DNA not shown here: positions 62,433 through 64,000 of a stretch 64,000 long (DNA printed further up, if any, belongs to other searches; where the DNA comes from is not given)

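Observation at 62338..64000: Unlisted GC-rich gene: IPCT/DIPPS-like cytidylyltransferase fused to a CDP-alcohol phosphatidyltransferase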

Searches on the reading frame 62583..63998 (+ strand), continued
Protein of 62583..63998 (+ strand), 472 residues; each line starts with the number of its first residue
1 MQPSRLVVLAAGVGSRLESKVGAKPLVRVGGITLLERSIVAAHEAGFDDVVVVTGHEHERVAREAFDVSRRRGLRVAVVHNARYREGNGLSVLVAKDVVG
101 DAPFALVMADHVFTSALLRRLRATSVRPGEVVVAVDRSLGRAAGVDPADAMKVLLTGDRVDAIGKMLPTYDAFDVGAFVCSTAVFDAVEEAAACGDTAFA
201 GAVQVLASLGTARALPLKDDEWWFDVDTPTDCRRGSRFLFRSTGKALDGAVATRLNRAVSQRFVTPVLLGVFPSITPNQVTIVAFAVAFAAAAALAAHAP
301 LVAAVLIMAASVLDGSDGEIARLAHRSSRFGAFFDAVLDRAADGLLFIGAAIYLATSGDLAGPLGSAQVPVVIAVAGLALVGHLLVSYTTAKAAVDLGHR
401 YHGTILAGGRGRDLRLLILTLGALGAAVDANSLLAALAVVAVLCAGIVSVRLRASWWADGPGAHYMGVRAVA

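Call 14: find_encoding_contigs(protein=P0005, flank=10000, max_places=3)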
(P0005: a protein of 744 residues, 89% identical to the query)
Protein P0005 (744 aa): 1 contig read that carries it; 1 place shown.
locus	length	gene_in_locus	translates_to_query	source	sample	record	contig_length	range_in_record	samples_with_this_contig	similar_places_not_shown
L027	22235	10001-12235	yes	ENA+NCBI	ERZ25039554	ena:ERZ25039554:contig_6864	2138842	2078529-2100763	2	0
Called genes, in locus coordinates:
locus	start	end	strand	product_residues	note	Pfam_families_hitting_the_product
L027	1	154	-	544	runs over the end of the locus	PF00501:AMP-binding, PF13193:AMP-binding_C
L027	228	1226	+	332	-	PF03060:NMO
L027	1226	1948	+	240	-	-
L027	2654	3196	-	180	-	PF08281:Sigma70_r4_2 (weak)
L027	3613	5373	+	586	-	PF06100:MCRA, PF13450:NAD_binding_8 (weak)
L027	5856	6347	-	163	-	PF13683:rve_3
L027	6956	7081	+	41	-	-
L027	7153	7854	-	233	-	PF00881:Nitroreductase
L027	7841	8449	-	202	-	-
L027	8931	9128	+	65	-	-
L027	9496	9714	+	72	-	-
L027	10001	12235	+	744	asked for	PF00483:NTP_transferase (weak), PF12804:NTP_transf_3, PF13242:Hydrolase_like (faint), PF01066:CDP-OH_P_transf, PF00702:Hydrolase, PF13419:HAD_2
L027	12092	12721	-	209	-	PF00300:His_Phos_1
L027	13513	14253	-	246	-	-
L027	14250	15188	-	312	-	PF00296:Bac_luciferase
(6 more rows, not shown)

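Call 20: list_cluster_members(proteins=[P0001, P0002, P0003])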
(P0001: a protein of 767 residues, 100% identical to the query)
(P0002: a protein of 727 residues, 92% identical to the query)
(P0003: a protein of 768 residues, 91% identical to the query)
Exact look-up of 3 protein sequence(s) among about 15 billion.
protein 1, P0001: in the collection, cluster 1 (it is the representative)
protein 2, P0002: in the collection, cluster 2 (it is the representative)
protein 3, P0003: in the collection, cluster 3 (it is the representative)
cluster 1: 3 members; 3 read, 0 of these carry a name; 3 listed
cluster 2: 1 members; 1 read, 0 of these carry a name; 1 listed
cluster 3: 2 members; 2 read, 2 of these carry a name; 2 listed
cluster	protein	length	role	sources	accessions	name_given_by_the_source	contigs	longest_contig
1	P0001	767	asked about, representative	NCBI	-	-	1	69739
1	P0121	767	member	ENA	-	-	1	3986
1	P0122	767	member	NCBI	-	-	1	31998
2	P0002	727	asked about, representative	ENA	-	-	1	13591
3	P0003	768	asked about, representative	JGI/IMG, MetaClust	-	\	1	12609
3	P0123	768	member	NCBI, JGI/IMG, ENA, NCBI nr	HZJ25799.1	MAG TPA: NTP transferase domain-containing protein [Acidimicrobiia bacterium] | NTP transferase domain-containing protein [Acidimicrobiia bacterium]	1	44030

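Call 21: find_encoding_contigs(protein=P0122, flank=10000, max_places=4)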
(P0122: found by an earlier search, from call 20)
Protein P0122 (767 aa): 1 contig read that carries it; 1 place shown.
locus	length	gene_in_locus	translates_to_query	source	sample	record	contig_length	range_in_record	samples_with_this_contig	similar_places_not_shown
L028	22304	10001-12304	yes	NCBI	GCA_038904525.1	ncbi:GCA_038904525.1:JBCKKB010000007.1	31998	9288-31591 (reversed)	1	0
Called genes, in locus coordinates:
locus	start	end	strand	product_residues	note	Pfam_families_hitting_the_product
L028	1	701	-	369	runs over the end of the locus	?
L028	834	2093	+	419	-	PF02771:Acyl-CoA_dh_N, PF02770:Acyl-CoA_dh_M, PF00441:Acyl-CoA_dh_1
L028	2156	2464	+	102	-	-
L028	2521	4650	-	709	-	PF03176:MMPL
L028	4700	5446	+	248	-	PF01643:Acyl-ACP_TE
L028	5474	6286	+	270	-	PF00535:Glycos_transf_2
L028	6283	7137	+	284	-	PF04794:YdjC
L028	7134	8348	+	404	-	-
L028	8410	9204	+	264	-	PF23441:SDR (weak), PF00106:adh_short, PF08659:KR, PF13561:adh_short_C2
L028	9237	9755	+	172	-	PF00132:Hexapep, PF25087:GMPPB_C (faint), PF25084:LbH_EIF2B (weak)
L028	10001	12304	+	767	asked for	PF00483:NTP_transferase (weak), PF12804:NTP_transf_3, PF13242:Hydrolase_like (faint), PF01066:CDP-OH_P_transf, PF00702:Hydrolase, PF13419:HAD_2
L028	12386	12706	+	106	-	-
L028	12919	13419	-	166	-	-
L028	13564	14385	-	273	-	PF00106:adh_short, PF13561:adh_short_C2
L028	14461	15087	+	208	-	PF25084:LbH_EIF2B (weak), PF14602:Hexapep_2 (weak), PF00132:Hexapep, PF14602:Hexapep_2 (weak)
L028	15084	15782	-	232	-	PF00561:Abhydrolase_1, PF12146:Hydrolase_4 (weak), PF12697:Abhydrolase_6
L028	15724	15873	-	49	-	-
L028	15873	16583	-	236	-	PF02678:Pirin, PF17954:Pirin_C_2 (weak)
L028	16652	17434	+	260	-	-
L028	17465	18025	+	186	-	PF01451:LMWPc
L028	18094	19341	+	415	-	PF04909:Amidohydro_2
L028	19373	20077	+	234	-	PF06026:Rib_5-P_isom_A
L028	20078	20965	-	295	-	PF00296:Bac_luciferase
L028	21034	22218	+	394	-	PF01832:Glucosaminidase (weak)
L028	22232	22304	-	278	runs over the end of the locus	PF00106:adh_short, PF08659:KR (faint), PF13561:adh_short_C2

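Call 22: find_encoding_contigs(protein=P0121, flank=10000, max_places=4)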
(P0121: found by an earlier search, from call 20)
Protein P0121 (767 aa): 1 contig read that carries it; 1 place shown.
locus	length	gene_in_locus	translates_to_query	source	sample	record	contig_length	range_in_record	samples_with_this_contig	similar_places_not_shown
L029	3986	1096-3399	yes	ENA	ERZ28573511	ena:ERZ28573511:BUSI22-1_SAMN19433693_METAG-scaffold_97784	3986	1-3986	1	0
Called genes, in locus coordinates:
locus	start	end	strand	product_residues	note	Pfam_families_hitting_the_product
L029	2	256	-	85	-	?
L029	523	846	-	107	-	PF04972:BON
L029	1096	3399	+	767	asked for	PF00483:NTP_transferase (weak), PF12804:NTP_transf_3, PF13242:Hydrolase_like (faint), PF01066:CDP-OH_P_transf, PF00702:Hydrolase, PF13419:HAD_2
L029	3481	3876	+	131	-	-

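Call 32: search_protein_families(library=pfam, proteins=[P0001, L028:12092-12790:-], max_evalue=0.01)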
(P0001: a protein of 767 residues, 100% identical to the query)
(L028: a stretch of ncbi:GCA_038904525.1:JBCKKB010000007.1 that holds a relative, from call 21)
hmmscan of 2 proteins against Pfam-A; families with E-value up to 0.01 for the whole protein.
P0001 (767 aa): 6 families
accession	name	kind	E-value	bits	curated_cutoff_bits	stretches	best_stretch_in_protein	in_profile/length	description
PF12804.13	NTP_transf_3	-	7.5e-17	62.4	27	1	7-137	2-124/160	MobA-like NTP transferase domain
PF01066.26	CDP-OH_P_transf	-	5.3e-12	46.8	22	1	276-403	3-119/152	CDP-alcohol phosphatidyltransferase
PF00702.32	Hydrolase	-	1.1e-08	36.2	26.4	1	468-640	1-191/191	haloacid dehalogenase-like hydrolase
PF13419.12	HAD_2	-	6.1e-08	33.4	23.8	1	473-645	3-177/178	Haloacid dehalogenase-like hydrolase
PF00483.29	NTP_transferase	-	4.2e-07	30.2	21.2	1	7-122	3-122/245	Nucleotidyl transferase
PF13242.12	Hydrolase_like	-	5.3e-06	26.7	22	1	609-646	10-48/75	HAD-hyrolase-like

L028:12092-12790:- (232 aa): 1 family
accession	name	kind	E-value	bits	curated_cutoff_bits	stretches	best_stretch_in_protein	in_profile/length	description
PF00300.27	His_Phos_1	-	4e-52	177.2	21.7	1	27-220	1-193/194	Histidine phosphatase superfamily (branch 1)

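Call 38: find_encoding_contigs(protein=P0084, flank=10000, max_places=3)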
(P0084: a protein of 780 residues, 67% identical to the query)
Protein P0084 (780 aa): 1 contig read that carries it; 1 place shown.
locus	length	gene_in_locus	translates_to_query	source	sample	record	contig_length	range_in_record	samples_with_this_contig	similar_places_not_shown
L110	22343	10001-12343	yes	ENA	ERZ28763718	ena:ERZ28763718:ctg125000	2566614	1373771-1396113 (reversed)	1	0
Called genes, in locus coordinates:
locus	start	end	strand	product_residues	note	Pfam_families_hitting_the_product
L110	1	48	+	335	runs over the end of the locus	PF02779:Transket_pyr, PF02780:Transketolase_C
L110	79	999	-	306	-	PF13545:HTH_Crp_2 (weak), PF04198:Sugar-bind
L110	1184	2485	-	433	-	PF02771:Acyl-CoA_dh_N, PF02770:Acyl-CoA_dh_M, PF00441:Acyl-CoA_dh_1, PF08028:Acyl-CoA_dh_2 (weak)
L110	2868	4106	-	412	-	-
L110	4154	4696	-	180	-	-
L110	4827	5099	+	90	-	-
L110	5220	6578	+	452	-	PF13701:DDE_Tnp_1_4, PF01609:DDE_Tnp_1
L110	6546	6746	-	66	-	-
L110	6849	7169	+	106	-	-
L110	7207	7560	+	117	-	-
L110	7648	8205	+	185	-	-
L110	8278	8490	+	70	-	-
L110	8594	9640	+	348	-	PF01609:DDE_Tnp_1, PF13612:DDE_Tnp_1_3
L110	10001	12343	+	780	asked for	PF00483:NTP_transferase (weak), PF12804:NTP_transf_3, PF13242:Hydrolase_like (faint), PF01066:CDP-OH_P_transf, PF00702:Hydrolase, PF12710:HAD (weak), PF13419:HAD_2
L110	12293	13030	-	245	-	PF00300:His_Phos_1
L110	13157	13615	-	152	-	PF06253:MTTB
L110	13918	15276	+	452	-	PF13701:DDE_Tnp_1_4, PF01609:DDE_Tnp_1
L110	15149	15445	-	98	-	-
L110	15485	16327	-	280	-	PF02668:TauD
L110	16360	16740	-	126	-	PF06155:GBBH-like_N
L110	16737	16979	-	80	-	PF13378:MR_MLE_C (weak)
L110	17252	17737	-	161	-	PF08843:AbiEii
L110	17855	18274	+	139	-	PF02776:TPP_enzyme_N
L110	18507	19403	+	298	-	PF00205:TPP_enzyme_M, PF02775:TPP_enzyme_C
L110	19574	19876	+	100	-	PF13560:HTH_31, PF01381:HTH_3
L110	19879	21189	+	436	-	PF13657:Couple_hipA, PF07804:HipA_C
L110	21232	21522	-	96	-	PF04116:FA_hydroxylase (weak)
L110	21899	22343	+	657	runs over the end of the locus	PF17766:fn3_6 (faint), PF00395:SLH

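Call 39: find_encoding_contigs(protein=P0116, flank=10000, max_places=2)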
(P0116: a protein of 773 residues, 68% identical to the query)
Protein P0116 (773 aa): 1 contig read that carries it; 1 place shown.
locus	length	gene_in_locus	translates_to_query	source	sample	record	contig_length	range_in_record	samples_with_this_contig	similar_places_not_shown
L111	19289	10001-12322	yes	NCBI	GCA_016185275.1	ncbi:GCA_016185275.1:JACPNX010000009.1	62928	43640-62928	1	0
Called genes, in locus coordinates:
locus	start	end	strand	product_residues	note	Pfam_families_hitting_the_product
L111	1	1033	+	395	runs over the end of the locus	PF07732:Cu-oxidase_3, PF00394:Cu-oxidase, PF07731:Cu-oxidase_2, PF07732:Cu-oxidase_3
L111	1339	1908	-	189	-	PF04264:YceI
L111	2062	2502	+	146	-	PF22381:Staph_reg_Sar_Rot (weak), PF01047:MarR (weak), PF12802:MarR_2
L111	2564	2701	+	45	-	PF06983:3-dmu-9_3-mt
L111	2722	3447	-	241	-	PF00440:TetR_N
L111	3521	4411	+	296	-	PF10118:Metal_hydrol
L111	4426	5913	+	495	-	PF07992:Pyr_redox_2 (faint), PF13450:NAD_binding_8 (faint), PF00743:FMO-like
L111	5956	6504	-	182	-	PF11716:MDMPI_N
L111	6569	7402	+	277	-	PF20240:DUF6597, PF00165:HTH_AraC (faint), PF12833:HTH_18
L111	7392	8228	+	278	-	PF08021:FAD_binding_9, PF04954:SIP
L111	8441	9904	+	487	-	PF06762:LMF1, PF25179:LMF1_C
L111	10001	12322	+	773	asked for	PF12804:NTP_transf_3, PF01066:CDP-OH_P_transf, PF00702:Hydrolase, PF12710:HAD, PF13419:HAD_2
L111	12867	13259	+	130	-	-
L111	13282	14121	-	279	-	PF13714:PEP_mutase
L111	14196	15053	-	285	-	PF00106:adh_short, PF08659:KR, PF13561:adh_short_C2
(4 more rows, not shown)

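Call 40: search_protein_representatives(protein=P0001)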
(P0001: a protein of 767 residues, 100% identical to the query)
Query: 767 residues. Proteins with E-value up to 0.001 (for the whole library): 8144; up to 1e-10: 1592; up to 1e-30: 351. The best 150 are listed.
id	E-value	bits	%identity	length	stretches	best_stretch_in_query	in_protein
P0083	1.1e-277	939.8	62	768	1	1-764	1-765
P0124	3.3e-176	604.3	66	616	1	1-447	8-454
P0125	4.0e-164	564.4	56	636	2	1-481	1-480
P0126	1.0e-147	510.1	46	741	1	7-710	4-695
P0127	2.1e-141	489.2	42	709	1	3-677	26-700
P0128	5.7e-139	481.2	42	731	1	6-690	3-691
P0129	1.1e-136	473.7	43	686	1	5-679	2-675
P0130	2.2e-136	472.7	42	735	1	6-689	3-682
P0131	6.2e-135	467.9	41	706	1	6-650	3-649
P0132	2.2e-131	456.1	89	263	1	69-314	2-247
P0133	5.2e-130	451.6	62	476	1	264-633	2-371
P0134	2.8e-120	419.4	40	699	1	6-660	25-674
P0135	3.6e-100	352.9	37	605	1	6-519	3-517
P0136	5.8e-99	349.0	46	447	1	5-458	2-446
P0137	3.7e-98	346.3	57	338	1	371-692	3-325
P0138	6.0e-91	322.5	43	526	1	5-458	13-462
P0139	1.2e-83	298.3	38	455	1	5-456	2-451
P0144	8.4e-69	249.3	42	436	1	5-426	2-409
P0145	9.8e-68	245.7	41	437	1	7-441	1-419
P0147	1.3e-65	238.8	41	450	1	7-438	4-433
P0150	1.3e-63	232.1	41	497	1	7-448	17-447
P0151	1.1e-62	229.0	38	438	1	5-442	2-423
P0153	1.7e-62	228.4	39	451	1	6-449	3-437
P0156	5.4e-62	226.7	45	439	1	5-443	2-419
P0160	1.6e-59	218.6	44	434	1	6-449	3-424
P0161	2.4e-59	218.0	42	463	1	5-439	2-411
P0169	5.3e-58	213.5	43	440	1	7-427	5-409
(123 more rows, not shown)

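Call 68: search_protein_families(library=pfam, proteins=[L019:5338-6384:+, L019:6492-7760:-, L019:7784-9904:+, L019:11827-12792:-, L019:12793-13590:-, L019:14549-15265:-, L019:15553-17052:-, L012:4103-5422:-, L012:5463-6938:-, L012:3572-5461:+], max_evalue=0.00001)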
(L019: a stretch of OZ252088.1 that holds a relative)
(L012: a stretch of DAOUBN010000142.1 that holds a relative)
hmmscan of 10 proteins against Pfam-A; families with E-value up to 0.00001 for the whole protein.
L019:5338-6384:+ (348 aa): 3 families
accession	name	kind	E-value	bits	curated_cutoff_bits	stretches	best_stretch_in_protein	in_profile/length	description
PF07676.18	PD40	-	4e-41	138.6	20.9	3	249-283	3-38/38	WD40-like Beta Propeller Repeat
PF00930.27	DPPIV_N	-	3e-12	46.4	22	0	207-282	43-128/354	Dipeptidyl peptidase IV (DPP IV) N-terminal region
PF25174.1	Beta-prop_THOC3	-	1.1e-06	28.3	305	0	213-312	95-185/272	THOC3 beta-propeller domain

L019:6492-7760:- (422 aa): 0 families

L019:7784-9904:+ (706 aa): 7 families
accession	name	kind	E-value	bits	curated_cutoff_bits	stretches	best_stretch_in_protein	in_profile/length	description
PF00009.33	GTP_EFTU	-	1.3e-45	155.8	26.5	1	38-293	2-188/188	Elongation factor Tu GTP binding domain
PF03764.24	EFG_IV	-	7.5e-44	148.8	24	1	488-606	1-120/121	Elongation factor G, domain IV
PF00679.30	EFG_C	-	7.8e-28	96.8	27.9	1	610-695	2-88/89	Elongation factor G C-terminus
PF14492.12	EFG_III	-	2.7e-25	88.7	27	1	413-485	1-73/75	Elongation Factor G, domain III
PF22042.2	EF-G_D2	-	6.7e-17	61.8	27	1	319-401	2-83/84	Elongation factor G domain 2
PF03144.31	GTP_EFTU_D2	-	9.4e-12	45.6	30.3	1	333-400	1-73/73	Elongation factor Tu domain 2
PF01926.29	MMR_HSR1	-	2.9e-07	31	21.9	1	41-165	1-113/113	50S ribosome-binding GTPase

L019:11827-12792:- (321 aa): 2 families
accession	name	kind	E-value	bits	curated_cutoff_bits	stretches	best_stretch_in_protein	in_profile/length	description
PF00766.25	ETF_alpha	-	4.6e-35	119.9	27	1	198-276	2-80/81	Electron transfer flavoprotein FAD-binding domain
PF01012.27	ETF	-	5.1e-34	118.1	26.7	1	5-177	2-178/181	Electron transfer flavoprotein domain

L019:12793-13590:- (265 aa): 1 family
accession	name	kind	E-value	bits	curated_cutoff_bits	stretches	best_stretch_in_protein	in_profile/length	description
PF01012.27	ETF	-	6.8e-30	104.6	26.7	1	39-214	13-180/181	Electron transfer flavoprotein domain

L019:14549-15265:- (238 aa): 0 families

L019:15553-17052:- (499 aa): 12 families
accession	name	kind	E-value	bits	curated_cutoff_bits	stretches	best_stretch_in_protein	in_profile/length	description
PF01695.23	IstB_IS21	-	3.1e-31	109.1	24.1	2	154-271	86-198/238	IstB-like ATP binding protein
PF00004.35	AAA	-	8.2e-13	49.4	21.2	1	164-241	1-73/131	ATPase family associated with various cellular activities (AAA)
PF13191.12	AAA_16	-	5.5e-11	43.7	32.6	0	329-414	4-86/167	AAA ATPase domain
PF00308.24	Bac_DnaA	-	5.9e-11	43.3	23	0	145-281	19-156/162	Bacterial DnaA ATPAse domain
PF00910.28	RNA_helicase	-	1.9e-09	38.4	21.5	0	165-253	2-77/105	RNA helicase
PF20720.3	nSTAND3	-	3.7e-09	36.9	27.2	0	349-398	18-64/155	Novel STAND NTPase 3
PF13604.12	AAA_30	-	9.2e-09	35.7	27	0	338-380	8-50/191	AAA domain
PF13401.12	AAA_22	-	7.4e-08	33.2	27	0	347-410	4-54/130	AAA domain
PF24883.2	NPHP3_N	-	4.5e-07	30.6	24.8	0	161-197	22-58/164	Nephrocystin 3, N-terminal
PF07728.20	AAA_5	-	8.1e-07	29.6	22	0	164-255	2-94/139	AAA domain (dynein-related subfamily)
PF04851.21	ResIII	-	3.2e-06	27.6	22.5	0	151-210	13-75/164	Type III restriction enzyme, res subunit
PF00005.33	ABC_tran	-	8.4e-06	26.9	25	0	348-379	11-42/137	ABC transporter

L012:4103-5422:- (439 aa): 0 families

L012:5463-6938:- (491 aa): 5 families
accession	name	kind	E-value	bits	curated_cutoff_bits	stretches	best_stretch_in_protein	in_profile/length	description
PF07568.18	HisKA_2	-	1e-22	80.4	22.3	1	294-365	1-73/76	Histidine kinase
PF12282.15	GAF_PdtaS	-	2.2e-18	67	23.7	1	9-136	12-139/145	Histidine kinase PdtaS, GAF domain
PF02518.31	HATPase_c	-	8.4e-15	55.6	26.4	1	394-487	6-109/111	Histidine kinase-, DNA gyrase B-, and HSP90-like ATPase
PF13581.12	HATPase_c_2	-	2.3e-11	44.2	27.4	1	384-463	22-111/127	Histidine kinase-like ATPase domain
PF07536.20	HWE_HK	-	1.9e-08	35.3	22.8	1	294-366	1-71/83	HWE histidine kinase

L012:3572-5461:+ (629 aa): 2 families
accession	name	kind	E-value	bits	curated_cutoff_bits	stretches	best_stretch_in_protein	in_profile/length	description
PF00150.24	Cellulase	-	4.6e-29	102.2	23.5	1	289-602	8-272/272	Cellulase (glycosyl hydrolase family 5)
PF03537.19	Glyco_hydro_114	-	2.3e-12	47.1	27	1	56-254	29-227/231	Glycoside-hydrolase family GH114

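Call 69: predict_structure(alignment_id=A1)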
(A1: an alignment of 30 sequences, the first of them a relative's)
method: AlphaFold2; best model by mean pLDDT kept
length: 767 residues; sequences in the alignment: 30
mean_pLDDT: 72.6   pTM: 0.47
mean pLDDT of the five models: 72.6, 71.6, 71.0, 70.7, 61.6
residues with pLDDT >= 90: 157; 70-90: 372; 50-70: 95; < 50: 143
segments of 3 or more residues with pLDDT < 50: 12-21, 140-146, 168-173, 228-251, 327-329, 403-409, 685-767
pLDDT, mean of each block of 10 residues (from residue 1): 88 40 60 83 90 80 86 87 70 85 88 84 93 74 45 76 60 68 92 80 89 84 59 27 28 60 73 77 90 93 91 73 51 68 89 88 83 90 76 55 48 80 90 92 82 70 80 91 87 91 85 77 87 88 84 90 90 86 86 73 85 86 89 87 87 74 90 82 47 28 29 27 27 25 28 28 27
secondary structure, 60 per line:
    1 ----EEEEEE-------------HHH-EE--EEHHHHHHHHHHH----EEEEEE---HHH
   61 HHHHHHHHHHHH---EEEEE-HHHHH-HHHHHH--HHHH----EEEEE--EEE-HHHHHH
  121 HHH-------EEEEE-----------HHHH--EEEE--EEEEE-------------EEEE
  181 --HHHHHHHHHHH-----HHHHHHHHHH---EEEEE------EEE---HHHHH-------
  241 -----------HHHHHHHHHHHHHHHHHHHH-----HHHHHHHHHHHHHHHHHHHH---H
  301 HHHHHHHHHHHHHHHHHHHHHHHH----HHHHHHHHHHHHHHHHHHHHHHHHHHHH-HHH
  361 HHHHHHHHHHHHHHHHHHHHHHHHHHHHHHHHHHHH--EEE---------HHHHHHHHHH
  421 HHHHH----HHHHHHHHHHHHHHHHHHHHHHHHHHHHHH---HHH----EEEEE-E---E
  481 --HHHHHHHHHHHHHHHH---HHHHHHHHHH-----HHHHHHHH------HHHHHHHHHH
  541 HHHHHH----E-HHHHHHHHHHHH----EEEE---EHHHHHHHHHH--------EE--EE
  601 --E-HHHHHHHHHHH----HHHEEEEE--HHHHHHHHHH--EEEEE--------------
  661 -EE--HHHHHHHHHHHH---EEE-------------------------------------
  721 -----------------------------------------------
elements in order (helices of 4 or more, strands of 3 or more residues): E5-10 H34-44 E49-54 H58-72 E76-80 H82-86 H88-93 H96-99 E104-108 E111-113 H115-123 E131-135 H147-150 E153-156 E159-163 E177-180 H183-193 H199-208 E212-216 E223-225 H229-233 H252-271 H277-296 H300-324 H329-356 H358-396 E399-401 H411-425 H430-459 E470-474 H483-498 H502-511 H517-524 H531-546 H553-564 E569-572 H577-586 H605-615 E623-627 H630-639 E642-646 H666-677 E681-683
